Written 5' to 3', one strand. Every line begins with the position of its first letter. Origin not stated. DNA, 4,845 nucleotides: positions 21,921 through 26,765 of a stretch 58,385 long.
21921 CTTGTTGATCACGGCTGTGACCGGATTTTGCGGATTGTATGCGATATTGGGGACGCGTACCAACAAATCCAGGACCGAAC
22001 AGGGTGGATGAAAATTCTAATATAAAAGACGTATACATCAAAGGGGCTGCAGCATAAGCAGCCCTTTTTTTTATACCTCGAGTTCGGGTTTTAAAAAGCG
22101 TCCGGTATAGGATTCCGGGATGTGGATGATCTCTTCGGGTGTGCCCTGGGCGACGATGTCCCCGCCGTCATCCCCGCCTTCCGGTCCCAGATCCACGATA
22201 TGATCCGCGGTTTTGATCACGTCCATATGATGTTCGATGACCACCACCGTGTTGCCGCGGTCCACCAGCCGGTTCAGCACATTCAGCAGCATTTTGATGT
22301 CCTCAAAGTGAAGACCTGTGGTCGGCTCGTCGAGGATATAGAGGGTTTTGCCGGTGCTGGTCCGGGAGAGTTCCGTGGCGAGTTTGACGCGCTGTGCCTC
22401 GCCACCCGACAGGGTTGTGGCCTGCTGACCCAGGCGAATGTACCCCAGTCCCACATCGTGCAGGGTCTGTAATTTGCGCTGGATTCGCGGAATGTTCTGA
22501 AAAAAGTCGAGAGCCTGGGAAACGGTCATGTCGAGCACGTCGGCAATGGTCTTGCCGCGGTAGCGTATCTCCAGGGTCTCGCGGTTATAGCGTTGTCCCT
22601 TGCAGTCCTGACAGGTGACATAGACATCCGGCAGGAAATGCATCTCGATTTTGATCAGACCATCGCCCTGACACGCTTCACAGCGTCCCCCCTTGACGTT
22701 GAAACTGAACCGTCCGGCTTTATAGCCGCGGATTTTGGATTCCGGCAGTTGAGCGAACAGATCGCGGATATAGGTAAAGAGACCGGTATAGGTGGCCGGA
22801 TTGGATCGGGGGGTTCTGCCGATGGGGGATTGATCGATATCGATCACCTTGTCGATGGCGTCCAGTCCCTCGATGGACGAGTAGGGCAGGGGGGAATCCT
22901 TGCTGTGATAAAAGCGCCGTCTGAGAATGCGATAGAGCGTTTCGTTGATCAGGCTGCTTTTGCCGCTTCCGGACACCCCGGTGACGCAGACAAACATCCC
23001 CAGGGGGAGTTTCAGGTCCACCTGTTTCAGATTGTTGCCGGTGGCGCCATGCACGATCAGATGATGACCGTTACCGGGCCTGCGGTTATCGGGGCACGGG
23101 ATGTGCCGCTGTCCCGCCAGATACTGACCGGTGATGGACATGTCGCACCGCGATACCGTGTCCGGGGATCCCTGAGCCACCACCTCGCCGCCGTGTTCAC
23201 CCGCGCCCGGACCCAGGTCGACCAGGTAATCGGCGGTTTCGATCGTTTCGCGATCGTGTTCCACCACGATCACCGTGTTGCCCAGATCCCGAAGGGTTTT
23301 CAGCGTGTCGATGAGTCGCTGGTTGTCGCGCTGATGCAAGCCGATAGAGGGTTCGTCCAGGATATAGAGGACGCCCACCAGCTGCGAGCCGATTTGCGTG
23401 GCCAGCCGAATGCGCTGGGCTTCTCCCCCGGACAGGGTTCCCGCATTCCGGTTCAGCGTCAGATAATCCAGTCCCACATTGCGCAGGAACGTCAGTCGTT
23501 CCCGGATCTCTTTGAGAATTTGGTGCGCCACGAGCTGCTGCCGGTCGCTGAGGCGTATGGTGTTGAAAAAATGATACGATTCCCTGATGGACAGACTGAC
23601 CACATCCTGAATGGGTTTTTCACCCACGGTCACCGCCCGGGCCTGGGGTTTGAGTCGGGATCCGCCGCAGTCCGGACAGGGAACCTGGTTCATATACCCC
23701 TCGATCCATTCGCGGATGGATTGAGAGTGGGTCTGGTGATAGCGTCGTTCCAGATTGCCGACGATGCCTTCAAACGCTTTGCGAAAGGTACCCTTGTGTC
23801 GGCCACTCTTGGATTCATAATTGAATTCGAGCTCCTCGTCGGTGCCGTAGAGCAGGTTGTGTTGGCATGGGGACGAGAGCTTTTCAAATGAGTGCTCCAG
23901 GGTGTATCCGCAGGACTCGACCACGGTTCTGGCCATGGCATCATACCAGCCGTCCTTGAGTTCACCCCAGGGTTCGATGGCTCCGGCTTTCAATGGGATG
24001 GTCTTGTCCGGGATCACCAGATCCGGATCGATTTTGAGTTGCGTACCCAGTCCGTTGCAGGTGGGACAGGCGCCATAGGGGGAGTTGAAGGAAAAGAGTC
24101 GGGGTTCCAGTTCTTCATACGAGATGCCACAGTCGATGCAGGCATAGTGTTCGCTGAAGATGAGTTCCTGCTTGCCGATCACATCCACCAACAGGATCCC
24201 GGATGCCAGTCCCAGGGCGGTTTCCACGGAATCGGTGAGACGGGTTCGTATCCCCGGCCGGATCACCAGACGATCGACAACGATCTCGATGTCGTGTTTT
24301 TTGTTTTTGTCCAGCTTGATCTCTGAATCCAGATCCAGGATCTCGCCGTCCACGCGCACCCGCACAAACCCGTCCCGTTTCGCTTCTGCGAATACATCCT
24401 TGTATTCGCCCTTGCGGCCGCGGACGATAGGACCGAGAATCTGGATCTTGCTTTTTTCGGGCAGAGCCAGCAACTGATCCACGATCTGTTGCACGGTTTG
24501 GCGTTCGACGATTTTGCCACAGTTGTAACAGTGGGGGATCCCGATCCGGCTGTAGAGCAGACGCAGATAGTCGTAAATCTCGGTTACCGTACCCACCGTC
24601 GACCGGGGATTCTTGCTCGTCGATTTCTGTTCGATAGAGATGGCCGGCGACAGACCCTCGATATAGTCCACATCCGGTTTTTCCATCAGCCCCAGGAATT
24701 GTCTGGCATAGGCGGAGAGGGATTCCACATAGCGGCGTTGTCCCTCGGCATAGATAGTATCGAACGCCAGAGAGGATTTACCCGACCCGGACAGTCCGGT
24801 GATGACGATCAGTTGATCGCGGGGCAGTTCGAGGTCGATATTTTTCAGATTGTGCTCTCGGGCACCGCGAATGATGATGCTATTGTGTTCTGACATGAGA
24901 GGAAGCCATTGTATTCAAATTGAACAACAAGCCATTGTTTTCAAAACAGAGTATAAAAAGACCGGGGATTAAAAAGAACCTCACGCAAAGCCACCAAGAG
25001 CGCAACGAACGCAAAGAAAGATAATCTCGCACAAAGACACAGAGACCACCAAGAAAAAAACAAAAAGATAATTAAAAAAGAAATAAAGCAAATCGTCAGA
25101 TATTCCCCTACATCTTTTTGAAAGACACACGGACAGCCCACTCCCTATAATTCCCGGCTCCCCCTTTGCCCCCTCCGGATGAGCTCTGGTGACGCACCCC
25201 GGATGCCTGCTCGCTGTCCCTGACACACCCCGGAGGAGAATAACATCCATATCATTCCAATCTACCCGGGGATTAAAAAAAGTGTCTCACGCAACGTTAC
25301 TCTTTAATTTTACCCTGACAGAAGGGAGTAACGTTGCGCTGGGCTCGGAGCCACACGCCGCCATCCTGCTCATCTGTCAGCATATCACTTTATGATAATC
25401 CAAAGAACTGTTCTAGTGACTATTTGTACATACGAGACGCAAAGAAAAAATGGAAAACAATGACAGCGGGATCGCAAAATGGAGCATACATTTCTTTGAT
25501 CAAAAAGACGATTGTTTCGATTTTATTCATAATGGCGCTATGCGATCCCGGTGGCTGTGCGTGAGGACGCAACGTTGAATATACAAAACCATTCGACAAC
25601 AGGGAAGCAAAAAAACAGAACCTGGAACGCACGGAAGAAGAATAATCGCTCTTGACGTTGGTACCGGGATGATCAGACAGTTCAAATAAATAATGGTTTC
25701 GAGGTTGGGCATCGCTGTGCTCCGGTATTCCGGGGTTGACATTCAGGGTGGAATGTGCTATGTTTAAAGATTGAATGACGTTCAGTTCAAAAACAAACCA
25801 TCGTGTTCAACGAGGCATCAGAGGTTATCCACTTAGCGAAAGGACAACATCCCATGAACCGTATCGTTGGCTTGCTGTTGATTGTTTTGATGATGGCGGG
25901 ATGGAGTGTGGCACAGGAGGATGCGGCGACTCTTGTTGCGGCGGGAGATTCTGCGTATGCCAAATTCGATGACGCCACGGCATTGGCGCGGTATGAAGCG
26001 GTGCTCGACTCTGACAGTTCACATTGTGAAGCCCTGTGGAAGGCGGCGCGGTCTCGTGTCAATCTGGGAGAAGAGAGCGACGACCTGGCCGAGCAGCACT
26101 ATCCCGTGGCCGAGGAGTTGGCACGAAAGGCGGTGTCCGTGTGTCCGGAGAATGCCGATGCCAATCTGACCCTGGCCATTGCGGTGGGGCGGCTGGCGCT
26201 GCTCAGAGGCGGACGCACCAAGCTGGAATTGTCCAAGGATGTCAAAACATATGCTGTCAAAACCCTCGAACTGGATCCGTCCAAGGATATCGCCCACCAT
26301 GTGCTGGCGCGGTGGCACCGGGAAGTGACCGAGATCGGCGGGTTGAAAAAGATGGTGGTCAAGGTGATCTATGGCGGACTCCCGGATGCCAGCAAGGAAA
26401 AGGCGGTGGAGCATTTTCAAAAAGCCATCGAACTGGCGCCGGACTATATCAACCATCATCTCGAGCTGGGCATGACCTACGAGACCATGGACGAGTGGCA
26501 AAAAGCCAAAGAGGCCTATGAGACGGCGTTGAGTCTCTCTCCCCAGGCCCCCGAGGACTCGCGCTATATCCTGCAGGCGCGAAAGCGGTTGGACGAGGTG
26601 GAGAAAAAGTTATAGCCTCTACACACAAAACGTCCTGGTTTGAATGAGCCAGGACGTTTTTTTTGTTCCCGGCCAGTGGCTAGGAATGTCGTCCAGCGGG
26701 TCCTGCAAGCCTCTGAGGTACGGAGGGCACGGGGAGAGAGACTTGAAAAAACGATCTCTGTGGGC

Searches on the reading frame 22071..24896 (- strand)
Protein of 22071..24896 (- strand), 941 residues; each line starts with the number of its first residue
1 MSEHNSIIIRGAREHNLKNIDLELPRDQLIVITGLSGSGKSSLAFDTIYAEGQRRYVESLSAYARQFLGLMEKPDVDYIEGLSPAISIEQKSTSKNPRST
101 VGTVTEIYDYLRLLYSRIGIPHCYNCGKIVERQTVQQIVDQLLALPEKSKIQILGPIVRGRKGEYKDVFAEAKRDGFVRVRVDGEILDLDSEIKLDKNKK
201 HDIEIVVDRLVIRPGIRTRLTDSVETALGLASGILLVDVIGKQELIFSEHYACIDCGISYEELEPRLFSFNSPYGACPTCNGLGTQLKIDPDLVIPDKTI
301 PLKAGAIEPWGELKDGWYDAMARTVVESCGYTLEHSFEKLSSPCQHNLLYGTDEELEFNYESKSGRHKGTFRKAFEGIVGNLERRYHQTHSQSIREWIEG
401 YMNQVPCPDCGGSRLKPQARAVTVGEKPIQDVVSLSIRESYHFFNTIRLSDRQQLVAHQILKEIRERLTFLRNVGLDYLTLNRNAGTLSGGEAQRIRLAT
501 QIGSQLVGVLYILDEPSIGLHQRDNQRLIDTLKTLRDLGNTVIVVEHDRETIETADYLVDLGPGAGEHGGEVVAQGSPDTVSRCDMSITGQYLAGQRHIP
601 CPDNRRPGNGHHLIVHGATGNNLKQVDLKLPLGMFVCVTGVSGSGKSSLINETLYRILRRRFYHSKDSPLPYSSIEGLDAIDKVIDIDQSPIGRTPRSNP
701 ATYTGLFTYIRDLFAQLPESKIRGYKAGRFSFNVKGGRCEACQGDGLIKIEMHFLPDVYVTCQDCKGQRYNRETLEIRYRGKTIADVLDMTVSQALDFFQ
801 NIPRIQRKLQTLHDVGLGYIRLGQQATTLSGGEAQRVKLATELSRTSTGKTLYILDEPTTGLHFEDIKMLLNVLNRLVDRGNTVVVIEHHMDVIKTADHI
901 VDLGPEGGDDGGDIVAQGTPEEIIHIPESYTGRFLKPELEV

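Call 38: search_protein_families(library=pfam, proteins=[window:22071-24896:-], max_evalue=0.0001)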
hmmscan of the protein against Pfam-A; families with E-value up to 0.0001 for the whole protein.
window:22071-24896:- (941 aa): 12 families
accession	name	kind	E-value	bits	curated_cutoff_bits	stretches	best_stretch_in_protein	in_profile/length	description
PF17760.6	UvrA_inter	-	1.5e-42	144.4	23.3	1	133-239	1-107/109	UvrA interaction domain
PF17755.6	UvrA_DNA-bind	-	1.8e-31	109.1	23.2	1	290-399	1-109/110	UvrA DNA-binding domain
PF00005.33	ABC_tran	-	2.3e-22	80.5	25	1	803-860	83-137/137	ABC transporter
PF02463.25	SMC_N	-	1.6e-12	47.8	40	0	215-560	135-210/220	RecF/RecN/SMC N terminal domain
PF13191.12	AAA_16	-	8.9e-09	36.5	32.6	0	634-672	25-66/167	AAA ATPase domain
PF20703.3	nSTAND1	-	1.7e-07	31.7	27.1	0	634-659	34-59/379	Novel STAND NTPase 1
PF13304.12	AAA_21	-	1e-06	29.5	27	0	830-885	239-294/304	AAA domain, putative AbiEii toxin, Type IV TA system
PF13555.12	AAA_29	-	3.9e-06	26.9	27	0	22-43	17-38/61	P-loop containing region of AAA domain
PF03193.22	RsgA_GTPase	-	9.2e-06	26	30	0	614-653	88-126/174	RsgA GTPase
PF00684.25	DnaJ_CXXCXGXG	-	6.1e-05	23.6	32.7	0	738-769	17-51/65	DnaJ central domain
PF13175.12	AAA_15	-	7.1e-05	23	32.1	0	810-890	296-369/374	AAA ATPase domain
PF13401.12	AAA_22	-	8.2e-05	23.4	27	0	635-658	7-30/130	AAA domain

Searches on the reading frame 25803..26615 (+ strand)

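Call 38: search_protein_families(library=pfam, proteins=[window:25803-26615:+], max_evalue=0.0001)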
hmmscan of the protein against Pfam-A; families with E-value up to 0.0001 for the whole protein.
window:25803-26615:+ (270 aa): 12 families
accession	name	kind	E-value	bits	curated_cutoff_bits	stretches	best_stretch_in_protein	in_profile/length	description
PF13414.12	TPR_11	-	2.4e-12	46.8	26.8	1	199-228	11-40/42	TPR repeat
PF07719.23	TPR_2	-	4.9e-12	45.4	27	1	219-248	4-33/34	Tetratricopeptide repeat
PF00515.34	TPR_1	-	1.5e-11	44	27.8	0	220-248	5-33/34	Tetratricopeptide repeat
PF21033.3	RMD1-3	-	3.4e-11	43.3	26.7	1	73-267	37-230/235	Regulator of microtubule dynamics protein 1-3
PF13431.12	TPR_17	-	1.6e-08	34.6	24.4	0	205-236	2-33/34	Tetratricopeptide repeat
PF13181.12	TPR_8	-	3.9e-08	33.3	25.7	0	221-248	6-33/34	Tetratricopeptide repeat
PF14559.12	TPR_19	-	1.1e-06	29.3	25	0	200-249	9-58/68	Tetratricopeptide repeat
PF13428.12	TPR_14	-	3.7e-06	27.5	23.5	0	219-251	4-36/44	Tetratricopeptide repeat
PF13174.12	TPR_6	-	6.1e-06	27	26.3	0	220-248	4-32/33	Tetratricopeptide repeat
PF13424.12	TPR_12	-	8.1e-06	26.4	30.1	0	199-246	20-75/77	Tetratricopeptide repeat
PF13432.12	TPR_16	-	7.5e-05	23.5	32.7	0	220-250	1-31/65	Tetratricopeptide repeat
PF13371.12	TPR_9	-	9.1e-05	22.8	35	0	200-251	13-64/73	Tetratricopeptide repeat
